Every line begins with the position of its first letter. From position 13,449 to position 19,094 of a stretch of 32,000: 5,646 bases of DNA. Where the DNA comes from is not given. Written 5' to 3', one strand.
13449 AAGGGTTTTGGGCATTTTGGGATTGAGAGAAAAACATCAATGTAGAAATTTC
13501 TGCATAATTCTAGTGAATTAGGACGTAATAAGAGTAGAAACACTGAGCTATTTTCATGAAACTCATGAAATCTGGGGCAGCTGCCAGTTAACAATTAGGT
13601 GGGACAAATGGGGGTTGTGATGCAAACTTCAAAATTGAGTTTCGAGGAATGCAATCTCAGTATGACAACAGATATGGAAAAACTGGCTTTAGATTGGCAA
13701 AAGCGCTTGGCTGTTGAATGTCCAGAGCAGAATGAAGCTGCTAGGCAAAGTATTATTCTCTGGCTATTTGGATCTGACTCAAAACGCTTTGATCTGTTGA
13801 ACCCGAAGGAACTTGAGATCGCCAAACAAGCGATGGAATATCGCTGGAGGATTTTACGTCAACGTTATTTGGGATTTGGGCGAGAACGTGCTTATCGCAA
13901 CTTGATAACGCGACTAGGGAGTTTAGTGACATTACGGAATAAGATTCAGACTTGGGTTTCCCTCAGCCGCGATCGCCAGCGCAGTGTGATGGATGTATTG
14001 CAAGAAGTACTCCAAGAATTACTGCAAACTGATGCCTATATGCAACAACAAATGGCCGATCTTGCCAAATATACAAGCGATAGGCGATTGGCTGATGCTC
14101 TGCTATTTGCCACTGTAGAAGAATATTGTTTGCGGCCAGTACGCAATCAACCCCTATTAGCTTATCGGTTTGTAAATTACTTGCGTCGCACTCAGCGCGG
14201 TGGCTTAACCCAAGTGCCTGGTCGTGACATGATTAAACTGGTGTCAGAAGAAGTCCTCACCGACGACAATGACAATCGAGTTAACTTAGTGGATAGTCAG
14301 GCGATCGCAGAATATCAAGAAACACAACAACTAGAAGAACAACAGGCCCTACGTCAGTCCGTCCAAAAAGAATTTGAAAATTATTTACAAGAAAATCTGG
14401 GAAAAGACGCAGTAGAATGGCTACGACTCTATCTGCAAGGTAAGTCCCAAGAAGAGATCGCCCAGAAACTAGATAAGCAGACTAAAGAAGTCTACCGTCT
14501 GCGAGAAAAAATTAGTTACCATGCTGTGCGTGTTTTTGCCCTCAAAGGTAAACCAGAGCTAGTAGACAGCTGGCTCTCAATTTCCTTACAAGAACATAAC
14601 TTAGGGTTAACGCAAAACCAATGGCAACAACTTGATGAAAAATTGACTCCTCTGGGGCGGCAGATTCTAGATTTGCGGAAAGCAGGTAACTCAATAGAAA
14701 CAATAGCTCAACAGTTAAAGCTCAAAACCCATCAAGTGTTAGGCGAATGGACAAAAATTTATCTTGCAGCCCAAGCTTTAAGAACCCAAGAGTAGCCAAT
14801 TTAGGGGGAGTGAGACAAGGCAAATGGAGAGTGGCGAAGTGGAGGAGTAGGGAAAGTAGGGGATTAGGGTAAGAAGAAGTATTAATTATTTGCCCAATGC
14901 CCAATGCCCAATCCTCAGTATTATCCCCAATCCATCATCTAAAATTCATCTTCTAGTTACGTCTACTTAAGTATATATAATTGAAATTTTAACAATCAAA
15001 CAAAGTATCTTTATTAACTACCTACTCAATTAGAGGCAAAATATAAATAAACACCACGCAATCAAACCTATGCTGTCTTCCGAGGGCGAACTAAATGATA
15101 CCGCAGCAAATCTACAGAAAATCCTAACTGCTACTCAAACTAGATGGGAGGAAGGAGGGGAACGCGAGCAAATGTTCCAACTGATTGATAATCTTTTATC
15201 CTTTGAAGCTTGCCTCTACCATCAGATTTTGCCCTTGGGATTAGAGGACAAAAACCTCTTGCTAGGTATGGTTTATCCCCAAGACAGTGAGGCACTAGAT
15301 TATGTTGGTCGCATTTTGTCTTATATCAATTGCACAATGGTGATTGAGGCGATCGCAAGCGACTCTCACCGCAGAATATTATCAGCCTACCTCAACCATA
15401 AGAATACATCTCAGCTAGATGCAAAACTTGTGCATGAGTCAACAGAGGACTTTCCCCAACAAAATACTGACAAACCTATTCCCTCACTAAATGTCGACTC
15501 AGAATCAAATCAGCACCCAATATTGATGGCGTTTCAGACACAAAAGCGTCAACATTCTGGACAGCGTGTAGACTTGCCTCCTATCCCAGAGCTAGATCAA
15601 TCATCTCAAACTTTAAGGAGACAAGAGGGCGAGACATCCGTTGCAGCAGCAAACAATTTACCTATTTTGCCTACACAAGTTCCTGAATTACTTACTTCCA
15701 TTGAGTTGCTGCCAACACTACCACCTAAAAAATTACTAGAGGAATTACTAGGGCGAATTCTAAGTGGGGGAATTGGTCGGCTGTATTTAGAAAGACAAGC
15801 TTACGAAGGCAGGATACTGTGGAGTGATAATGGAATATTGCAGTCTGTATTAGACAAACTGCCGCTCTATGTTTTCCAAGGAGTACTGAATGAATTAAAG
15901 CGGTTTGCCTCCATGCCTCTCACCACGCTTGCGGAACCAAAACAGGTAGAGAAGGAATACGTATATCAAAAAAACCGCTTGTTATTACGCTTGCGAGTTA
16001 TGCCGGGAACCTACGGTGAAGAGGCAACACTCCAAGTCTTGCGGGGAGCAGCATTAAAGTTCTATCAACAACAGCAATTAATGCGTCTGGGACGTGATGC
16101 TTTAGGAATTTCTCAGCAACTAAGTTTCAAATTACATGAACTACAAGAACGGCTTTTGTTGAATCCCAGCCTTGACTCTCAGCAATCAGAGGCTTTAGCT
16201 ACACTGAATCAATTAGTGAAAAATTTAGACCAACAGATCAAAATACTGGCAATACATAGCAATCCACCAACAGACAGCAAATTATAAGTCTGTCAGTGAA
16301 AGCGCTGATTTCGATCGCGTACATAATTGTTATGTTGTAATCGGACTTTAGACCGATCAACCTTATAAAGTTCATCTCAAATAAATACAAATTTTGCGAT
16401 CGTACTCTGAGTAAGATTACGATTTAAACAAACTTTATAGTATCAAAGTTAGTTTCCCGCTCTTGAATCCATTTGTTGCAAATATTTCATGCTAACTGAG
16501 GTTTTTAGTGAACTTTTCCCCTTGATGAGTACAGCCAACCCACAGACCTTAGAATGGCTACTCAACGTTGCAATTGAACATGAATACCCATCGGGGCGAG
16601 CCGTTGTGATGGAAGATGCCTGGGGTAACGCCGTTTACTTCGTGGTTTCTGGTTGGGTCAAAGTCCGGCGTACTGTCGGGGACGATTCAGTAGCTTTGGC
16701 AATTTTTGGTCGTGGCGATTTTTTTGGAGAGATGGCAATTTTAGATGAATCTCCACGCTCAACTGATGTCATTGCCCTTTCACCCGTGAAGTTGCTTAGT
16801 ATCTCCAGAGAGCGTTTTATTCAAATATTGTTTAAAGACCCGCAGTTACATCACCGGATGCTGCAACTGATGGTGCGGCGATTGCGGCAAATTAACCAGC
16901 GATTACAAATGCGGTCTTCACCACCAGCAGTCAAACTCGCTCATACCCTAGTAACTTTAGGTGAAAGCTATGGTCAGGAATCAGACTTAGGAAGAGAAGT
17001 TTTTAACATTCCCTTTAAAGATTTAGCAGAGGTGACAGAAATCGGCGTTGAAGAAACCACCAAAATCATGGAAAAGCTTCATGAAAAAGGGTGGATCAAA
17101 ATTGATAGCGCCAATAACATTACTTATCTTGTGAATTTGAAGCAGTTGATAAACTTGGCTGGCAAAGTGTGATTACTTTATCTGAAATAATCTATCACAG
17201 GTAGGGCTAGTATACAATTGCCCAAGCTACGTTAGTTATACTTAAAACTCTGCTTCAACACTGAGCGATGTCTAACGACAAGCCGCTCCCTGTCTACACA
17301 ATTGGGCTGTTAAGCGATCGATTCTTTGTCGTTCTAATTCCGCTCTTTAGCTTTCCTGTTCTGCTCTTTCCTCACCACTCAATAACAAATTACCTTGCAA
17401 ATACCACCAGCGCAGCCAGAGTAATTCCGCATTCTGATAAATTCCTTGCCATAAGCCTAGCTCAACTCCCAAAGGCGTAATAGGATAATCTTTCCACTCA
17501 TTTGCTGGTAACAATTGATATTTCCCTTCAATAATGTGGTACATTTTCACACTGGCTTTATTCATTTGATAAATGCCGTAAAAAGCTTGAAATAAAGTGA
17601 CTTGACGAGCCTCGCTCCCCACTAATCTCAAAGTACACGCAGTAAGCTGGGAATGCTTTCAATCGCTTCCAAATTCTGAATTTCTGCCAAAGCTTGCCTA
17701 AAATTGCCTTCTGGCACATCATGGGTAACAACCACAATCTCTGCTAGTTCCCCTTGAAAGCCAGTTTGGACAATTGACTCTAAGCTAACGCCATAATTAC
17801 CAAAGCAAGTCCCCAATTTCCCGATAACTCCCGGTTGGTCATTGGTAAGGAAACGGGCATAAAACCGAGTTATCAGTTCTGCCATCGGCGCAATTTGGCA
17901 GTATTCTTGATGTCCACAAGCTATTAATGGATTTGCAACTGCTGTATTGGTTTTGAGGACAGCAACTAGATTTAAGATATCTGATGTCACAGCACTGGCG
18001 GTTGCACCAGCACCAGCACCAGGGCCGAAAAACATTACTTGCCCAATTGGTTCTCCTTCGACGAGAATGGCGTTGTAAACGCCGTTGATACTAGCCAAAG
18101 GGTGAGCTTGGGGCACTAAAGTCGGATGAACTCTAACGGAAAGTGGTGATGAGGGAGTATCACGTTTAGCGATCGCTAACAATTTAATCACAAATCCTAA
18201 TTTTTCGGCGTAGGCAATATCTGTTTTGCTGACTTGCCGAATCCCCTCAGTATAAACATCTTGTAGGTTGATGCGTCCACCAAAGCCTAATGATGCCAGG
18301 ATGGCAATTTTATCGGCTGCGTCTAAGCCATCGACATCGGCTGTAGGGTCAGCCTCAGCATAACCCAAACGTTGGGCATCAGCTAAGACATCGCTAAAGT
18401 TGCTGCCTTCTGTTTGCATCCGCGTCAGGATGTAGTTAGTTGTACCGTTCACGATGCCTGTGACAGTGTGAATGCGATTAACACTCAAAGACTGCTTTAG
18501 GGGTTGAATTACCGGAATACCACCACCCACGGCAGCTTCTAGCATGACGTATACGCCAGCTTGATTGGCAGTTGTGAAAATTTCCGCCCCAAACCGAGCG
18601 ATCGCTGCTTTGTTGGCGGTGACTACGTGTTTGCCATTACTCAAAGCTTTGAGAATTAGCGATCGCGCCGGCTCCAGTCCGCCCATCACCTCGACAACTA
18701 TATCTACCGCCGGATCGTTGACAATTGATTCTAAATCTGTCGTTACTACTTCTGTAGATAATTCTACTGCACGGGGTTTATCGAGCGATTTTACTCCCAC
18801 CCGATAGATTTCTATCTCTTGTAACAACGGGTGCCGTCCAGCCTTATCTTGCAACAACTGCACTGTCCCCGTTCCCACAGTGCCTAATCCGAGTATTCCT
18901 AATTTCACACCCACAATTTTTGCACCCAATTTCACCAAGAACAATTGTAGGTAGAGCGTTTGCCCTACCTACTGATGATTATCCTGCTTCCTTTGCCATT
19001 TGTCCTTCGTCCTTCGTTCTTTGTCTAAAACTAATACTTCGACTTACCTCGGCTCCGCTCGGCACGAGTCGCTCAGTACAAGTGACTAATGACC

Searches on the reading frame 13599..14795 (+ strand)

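Call 41: search_protein_families(library=pfam, proteins=[window:13599-14795:+], max_evalue=0.001)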
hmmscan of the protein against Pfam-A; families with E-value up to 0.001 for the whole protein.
window:13599-14795:+ (398 aa): 3 families
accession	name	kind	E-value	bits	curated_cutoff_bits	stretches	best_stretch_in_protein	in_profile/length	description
PF13936.12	HTH_38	-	9e-05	22.6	27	0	276-295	15-34/44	Helix-turn-helix domain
PF19610.4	DUF6115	-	0.00044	21.1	27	0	237-293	65-122/134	Family of unknown function (DUF6115)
PF13384.12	HTH_23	-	0.00063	19.9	24.6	0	273-302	9-38/50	Homeodomain-like domain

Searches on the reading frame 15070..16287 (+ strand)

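Call 41: search_protein_families(library=pfam, proteins=[window:15070-16287:+], max_evalue=0.001)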
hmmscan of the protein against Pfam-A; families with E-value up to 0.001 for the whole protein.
window:15070-16287:+ (405 aa): 1 family
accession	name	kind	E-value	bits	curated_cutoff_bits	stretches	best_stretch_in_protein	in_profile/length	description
PF05157.20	MshEN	-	1.1e-06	29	23.1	1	40-91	18-69/90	MshEN domain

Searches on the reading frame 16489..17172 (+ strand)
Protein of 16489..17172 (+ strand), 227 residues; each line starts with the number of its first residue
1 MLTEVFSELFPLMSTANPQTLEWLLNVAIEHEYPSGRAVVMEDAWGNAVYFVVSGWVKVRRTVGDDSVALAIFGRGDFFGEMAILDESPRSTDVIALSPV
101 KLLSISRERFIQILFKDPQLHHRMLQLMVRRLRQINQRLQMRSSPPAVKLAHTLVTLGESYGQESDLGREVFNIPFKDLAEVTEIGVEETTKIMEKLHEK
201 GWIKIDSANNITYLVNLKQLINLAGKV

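Call 41: search_protein_families(library=pfam, proteins=[window:16489-17172:+], max_evalue=0.001)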
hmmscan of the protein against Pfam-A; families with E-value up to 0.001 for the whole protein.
window:16489-17172:+ (227 aa): 2 families
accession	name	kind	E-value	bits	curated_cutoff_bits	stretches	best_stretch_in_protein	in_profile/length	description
PF00027.35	cNMP_binding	-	1.5e-22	79.8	27.5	1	31-116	2-88/89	Cyclic nucleotide-binding domain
PF13545.12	HTH_Crp_2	-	1.7e-05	25.2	27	1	149-220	2-67/70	Crp-like helix-turn-helix domain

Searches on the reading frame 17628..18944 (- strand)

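Call 41: search_protein_families(library=pfam, proteins=[window:17628-18944:-], max_evalue=0.001)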
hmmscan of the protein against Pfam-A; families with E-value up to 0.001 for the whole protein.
window:17628-18944:- (438 aa): 3 families
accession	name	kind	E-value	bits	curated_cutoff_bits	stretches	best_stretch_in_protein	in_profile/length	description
PF00742.24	Homoserine_dh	-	7.4e-69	231.5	22.9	1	144-324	1-173/173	Homoserine dehydrogenase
PF03447.22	NAD_binding_3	-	1.2e-24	87.6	24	1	19-136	1-116/116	Homoserine dehydrogenase, NAD binding domain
PF01842.31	ACT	-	2.7e-08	33.9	27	1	365-426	5-65/66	ACT domain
